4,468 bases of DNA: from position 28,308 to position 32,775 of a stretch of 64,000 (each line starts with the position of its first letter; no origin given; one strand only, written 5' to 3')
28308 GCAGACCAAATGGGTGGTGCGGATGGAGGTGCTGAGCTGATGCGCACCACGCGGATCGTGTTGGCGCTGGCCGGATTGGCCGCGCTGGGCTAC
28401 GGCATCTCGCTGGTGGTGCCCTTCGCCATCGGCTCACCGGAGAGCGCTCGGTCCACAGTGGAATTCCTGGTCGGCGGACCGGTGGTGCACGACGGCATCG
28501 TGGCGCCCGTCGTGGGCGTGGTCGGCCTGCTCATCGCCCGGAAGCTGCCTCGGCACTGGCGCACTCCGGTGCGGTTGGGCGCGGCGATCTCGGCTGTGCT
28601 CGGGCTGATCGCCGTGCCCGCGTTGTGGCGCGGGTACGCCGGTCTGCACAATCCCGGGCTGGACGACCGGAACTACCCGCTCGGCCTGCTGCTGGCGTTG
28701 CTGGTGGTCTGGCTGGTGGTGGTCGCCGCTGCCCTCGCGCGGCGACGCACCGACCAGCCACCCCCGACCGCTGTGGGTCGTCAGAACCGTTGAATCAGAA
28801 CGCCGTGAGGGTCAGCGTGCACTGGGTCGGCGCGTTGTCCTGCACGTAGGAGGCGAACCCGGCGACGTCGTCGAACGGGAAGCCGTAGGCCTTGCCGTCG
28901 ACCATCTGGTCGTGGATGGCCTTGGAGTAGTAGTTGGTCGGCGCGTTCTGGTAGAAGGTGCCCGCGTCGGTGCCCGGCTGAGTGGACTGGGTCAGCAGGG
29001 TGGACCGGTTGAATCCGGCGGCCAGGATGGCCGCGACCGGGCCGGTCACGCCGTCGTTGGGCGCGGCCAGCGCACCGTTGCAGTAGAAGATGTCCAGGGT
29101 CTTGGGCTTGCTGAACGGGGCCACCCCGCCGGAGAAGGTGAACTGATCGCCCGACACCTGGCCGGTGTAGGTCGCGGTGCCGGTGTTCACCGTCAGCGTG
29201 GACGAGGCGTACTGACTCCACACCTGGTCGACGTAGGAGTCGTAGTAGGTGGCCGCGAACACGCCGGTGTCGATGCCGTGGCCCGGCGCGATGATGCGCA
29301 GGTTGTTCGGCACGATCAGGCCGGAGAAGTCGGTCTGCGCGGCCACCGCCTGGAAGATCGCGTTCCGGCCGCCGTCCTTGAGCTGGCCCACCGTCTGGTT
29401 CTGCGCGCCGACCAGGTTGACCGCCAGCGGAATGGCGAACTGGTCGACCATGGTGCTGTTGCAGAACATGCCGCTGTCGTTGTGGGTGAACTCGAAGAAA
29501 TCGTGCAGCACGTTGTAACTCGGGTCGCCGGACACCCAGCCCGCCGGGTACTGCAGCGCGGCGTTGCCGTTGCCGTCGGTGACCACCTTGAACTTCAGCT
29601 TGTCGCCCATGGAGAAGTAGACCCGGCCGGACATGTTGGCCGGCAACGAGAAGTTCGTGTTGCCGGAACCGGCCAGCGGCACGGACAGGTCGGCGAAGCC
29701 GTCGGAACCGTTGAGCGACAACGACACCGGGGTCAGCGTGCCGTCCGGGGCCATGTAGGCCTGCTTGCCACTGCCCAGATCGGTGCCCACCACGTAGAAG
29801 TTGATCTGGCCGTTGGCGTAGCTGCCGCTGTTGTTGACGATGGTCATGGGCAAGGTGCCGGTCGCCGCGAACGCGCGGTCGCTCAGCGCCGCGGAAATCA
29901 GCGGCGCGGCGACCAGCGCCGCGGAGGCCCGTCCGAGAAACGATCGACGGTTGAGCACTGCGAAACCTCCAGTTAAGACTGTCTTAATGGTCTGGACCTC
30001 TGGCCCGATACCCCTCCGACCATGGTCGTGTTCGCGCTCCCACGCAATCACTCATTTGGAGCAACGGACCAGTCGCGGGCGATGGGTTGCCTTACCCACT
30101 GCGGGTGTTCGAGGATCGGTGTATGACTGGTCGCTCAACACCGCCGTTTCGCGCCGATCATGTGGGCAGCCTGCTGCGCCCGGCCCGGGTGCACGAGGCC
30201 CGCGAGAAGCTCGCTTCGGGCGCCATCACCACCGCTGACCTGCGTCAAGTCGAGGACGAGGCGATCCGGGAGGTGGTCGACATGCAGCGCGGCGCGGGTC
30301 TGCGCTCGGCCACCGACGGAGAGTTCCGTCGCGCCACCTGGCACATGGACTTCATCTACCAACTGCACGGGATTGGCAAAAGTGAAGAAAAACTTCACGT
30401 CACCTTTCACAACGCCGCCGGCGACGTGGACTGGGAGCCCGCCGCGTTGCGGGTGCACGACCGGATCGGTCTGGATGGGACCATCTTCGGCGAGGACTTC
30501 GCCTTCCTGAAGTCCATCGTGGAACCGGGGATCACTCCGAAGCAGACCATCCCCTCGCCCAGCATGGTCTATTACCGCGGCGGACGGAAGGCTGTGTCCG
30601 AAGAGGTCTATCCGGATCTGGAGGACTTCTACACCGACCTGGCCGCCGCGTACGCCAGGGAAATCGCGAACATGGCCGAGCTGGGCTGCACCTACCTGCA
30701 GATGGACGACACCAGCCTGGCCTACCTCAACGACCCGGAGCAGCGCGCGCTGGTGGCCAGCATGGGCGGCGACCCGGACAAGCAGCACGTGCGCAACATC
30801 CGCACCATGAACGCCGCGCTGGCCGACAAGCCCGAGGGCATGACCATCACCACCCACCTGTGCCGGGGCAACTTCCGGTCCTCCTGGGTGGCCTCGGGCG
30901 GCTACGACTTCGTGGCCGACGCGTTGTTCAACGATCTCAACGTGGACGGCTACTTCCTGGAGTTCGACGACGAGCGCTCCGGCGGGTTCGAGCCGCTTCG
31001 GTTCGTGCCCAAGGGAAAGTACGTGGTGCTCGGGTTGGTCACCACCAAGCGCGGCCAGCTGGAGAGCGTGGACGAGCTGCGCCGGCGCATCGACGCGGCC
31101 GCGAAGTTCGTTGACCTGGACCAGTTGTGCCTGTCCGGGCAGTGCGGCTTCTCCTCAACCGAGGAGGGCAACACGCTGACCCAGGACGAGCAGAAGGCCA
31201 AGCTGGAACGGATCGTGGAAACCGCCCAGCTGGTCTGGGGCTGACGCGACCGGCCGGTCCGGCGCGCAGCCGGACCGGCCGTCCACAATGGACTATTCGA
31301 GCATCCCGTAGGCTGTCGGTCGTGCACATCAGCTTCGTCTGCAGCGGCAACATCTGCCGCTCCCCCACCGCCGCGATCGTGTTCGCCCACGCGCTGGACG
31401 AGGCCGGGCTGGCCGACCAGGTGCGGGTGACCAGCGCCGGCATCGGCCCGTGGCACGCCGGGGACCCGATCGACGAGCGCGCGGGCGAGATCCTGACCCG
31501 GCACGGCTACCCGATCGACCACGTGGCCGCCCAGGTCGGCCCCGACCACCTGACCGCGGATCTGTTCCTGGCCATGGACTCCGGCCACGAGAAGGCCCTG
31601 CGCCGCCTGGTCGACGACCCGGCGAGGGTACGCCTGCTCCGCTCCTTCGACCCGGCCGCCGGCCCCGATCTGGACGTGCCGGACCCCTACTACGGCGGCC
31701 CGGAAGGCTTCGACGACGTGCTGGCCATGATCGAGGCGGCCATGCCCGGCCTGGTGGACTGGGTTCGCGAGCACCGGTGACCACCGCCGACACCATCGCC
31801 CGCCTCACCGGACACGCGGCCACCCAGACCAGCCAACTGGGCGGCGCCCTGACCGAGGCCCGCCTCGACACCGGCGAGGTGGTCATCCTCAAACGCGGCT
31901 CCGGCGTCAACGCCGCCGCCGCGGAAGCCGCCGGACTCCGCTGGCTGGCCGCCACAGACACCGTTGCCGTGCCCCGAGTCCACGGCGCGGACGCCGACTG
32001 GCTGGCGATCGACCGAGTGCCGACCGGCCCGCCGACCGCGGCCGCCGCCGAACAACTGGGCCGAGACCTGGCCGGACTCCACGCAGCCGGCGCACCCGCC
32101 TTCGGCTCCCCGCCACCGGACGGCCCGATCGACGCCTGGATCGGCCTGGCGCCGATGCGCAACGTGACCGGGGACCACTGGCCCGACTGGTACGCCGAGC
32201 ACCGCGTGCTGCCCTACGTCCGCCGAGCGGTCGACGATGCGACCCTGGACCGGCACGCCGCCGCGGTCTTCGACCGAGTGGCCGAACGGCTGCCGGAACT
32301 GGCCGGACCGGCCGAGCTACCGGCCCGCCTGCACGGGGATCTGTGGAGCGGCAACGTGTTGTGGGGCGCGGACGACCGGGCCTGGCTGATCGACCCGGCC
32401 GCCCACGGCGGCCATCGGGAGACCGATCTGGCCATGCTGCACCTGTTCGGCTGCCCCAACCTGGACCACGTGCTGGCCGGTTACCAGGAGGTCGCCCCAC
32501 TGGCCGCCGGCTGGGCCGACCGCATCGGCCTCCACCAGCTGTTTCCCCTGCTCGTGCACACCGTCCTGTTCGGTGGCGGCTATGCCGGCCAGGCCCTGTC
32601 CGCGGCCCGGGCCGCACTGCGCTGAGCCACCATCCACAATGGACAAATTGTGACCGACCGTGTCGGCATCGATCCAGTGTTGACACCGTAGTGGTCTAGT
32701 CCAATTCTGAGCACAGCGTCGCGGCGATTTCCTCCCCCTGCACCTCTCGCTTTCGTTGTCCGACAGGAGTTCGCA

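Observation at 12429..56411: Highly iterated 13-bp palindrome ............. scattered through coding and intergenic DNA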

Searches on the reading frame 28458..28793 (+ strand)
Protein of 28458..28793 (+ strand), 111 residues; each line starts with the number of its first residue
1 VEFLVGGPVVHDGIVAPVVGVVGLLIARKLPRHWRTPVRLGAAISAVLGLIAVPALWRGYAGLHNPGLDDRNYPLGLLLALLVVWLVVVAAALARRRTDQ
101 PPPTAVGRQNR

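Call 37: search_protein_families(library=pfam, proteins=[window:28458-28793:+], max_evalue=0.01)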
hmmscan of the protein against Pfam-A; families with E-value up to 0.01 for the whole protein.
window:28458-28793:+ (111 aa): 1 family
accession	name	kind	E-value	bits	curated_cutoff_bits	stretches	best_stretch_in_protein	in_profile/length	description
PF09990.14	DUF2231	-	3e-05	24.6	26.4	1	13-93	49-125/139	Predicted membrane protein (DUF2231)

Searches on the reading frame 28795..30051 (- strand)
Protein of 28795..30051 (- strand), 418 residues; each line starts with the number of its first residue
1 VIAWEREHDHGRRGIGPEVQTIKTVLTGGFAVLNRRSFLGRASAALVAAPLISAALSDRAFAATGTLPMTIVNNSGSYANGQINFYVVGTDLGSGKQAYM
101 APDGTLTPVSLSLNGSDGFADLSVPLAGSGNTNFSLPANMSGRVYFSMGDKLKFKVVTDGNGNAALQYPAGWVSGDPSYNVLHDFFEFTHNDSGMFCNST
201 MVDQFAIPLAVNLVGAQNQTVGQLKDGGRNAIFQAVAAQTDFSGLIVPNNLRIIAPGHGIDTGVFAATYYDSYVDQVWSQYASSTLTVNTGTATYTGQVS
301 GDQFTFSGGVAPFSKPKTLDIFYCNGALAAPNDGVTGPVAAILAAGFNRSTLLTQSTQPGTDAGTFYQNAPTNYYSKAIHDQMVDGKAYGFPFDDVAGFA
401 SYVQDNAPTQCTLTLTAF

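Call 7: search_protein_families(library=pfam, proteins=[window:28795-30051:-])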
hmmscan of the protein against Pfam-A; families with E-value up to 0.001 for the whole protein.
window:28795-30051:- (418 aa): 2 families
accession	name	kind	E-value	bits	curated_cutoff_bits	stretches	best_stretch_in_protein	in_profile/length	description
PF16483.10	Glyco_hydro_64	-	6.4e-105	351.8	27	1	66-415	2-370/370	Beta-1,3-glucanase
PF21897.1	DUF6919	-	0.00086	19.9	27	0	324-369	30-74/183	Domain of unknown function (DUF6919)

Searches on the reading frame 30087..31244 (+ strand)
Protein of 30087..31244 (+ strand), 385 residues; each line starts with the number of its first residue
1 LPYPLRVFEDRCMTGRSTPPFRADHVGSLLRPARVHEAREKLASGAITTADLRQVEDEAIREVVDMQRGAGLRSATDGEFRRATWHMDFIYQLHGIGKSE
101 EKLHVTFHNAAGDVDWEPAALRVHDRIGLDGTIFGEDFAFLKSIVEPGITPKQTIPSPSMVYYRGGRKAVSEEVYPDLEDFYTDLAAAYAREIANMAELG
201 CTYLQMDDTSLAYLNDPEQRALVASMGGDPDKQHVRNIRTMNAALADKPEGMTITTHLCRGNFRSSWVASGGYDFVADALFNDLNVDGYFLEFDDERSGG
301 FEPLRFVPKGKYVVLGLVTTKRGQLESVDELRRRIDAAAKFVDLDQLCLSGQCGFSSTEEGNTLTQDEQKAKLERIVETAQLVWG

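Call 7: search_protein_families(library=pfam, proteins=[window:30087-31244:+])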
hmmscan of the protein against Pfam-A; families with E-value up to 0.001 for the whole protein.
window:30087-31244:+ (385 aa): 1 family
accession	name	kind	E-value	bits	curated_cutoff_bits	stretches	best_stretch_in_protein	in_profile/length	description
PF01717.24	Meth_synt_2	-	1.2e-13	51.5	21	1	178-381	145-323/324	Cobalamin-independent synthase, Catalytic domain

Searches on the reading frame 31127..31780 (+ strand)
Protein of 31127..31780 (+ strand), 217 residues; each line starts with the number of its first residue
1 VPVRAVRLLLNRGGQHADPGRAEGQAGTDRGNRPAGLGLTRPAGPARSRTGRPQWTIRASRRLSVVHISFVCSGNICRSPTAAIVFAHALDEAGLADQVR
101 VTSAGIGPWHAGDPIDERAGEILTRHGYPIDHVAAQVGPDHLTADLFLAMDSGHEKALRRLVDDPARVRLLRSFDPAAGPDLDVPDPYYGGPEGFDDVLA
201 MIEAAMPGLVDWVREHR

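Call 37: search_protein_families(library=pfam, proteins=[window:31127-31780:+], max_evalue=0.01)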
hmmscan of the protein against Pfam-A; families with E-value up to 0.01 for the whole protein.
window:31127-31780:+ (217 aa): 1 family
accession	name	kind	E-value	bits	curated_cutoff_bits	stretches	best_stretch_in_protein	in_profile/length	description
PF01451.26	LMWPc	-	1.7e-36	126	23.2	1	68-209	1-143/144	Low molecular weight phosphotyrosine protein phosphatase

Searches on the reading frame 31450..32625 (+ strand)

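Call 37: search_protein_families(library=pfam, proteins=[window:31450-32625:+], max_evalue=0.01)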
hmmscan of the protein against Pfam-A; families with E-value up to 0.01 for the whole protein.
window:31450-32625:+ (391 aa): 4 families
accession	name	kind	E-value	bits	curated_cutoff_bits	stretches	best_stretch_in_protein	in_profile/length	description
PF03881.20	Fructosamin_kin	-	3.8e-42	144.9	22.4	1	151-386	51-282/288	Fructosamine kinase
PF01636.29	APH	-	1.5e-11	45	23.2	1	145-353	23-231/239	Phosphotransferase enzyme family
PF19974.5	TCAD9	-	0.00015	21.5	40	1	275-331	282-338/429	Ternary complex associated domain 9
PF04655.20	APH_6_hur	-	0.001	18.9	27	1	278-330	149-198/252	Aminoglycoside/hydroxyurea antibiotic resistance kinase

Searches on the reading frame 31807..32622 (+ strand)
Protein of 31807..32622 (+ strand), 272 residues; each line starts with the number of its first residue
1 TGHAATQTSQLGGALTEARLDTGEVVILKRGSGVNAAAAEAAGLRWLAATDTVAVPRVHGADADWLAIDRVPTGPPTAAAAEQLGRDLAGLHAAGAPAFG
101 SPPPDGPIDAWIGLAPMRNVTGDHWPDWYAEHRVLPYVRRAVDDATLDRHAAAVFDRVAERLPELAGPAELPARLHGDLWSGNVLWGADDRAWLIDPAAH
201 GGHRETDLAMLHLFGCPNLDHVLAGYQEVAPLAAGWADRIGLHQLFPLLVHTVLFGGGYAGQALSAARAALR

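Call 42: find_related_loci(query=window:31807-32622:+, collection=metagenome_contigs, flank=10000)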
Query window:31807-32622:+ (272 aa) in metagenome_contigs; peptide patterns used: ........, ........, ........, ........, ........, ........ (x = any residue, [..] = any of these).
303 stretches matched a pattern; 10 encode a relative of the query (tblastn E <= 1e-3); 10 distinct loci.
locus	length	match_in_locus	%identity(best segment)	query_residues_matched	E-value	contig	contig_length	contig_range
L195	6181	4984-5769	71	1-262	2e-117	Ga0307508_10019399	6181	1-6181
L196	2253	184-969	72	1-262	1e-122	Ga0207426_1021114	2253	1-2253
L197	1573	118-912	70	1-269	6e-109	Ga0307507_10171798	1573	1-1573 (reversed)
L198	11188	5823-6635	69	1-271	8e-101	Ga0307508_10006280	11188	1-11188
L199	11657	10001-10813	69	1-271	8e-101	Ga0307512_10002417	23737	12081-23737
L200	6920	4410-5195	69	1-262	2e-100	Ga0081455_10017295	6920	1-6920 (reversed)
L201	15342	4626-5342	65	23-268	8e-94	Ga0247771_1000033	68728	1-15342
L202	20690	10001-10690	57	38-271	2e-61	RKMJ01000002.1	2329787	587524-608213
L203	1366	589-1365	46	16-248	1e-59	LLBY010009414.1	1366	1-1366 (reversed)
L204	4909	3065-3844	44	1-262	1e-52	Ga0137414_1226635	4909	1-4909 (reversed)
